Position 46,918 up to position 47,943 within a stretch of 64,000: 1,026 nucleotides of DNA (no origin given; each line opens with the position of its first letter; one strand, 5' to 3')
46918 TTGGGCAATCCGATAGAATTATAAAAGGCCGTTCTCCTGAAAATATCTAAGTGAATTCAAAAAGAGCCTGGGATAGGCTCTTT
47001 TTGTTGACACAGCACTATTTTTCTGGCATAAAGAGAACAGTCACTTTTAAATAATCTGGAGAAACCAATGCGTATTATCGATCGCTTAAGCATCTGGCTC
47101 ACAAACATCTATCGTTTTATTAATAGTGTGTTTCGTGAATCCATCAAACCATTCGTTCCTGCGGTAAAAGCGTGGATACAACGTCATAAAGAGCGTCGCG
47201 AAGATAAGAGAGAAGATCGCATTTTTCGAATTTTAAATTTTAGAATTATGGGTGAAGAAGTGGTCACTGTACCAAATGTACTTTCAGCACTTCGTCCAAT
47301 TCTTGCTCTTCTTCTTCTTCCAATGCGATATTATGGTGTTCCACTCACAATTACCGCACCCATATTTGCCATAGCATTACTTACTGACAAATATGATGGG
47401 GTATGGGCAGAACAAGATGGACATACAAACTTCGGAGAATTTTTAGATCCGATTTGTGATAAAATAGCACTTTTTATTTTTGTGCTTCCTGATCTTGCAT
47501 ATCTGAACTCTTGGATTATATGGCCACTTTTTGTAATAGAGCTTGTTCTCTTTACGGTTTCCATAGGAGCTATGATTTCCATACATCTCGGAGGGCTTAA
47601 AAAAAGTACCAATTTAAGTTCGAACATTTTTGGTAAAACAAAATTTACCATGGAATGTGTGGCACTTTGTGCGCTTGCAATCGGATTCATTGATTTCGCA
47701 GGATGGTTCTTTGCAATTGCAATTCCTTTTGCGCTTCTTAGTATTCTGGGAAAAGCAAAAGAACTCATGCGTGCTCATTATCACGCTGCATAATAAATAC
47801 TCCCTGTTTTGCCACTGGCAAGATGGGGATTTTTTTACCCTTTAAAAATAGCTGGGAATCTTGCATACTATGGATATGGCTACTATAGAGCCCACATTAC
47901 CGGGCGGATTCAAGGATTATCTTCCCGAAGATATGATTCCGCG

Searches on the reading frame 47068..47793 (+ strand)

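Call 3: search_protein_families(library=pfam, proteins=[window:47068-47793:+], max_evalue=0.1)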
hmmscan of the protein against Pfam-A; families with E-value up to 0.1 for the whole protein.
window:47068-47793:+ (241 aa): 1 family
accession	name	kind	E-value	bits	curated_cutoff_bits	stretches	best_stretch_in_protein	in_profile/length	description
PF01066.26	CDP-OH_P_transf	-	9.2e-14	52.5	22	1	67-223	2-151/152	CDP-alcohol phosphatidyltransferase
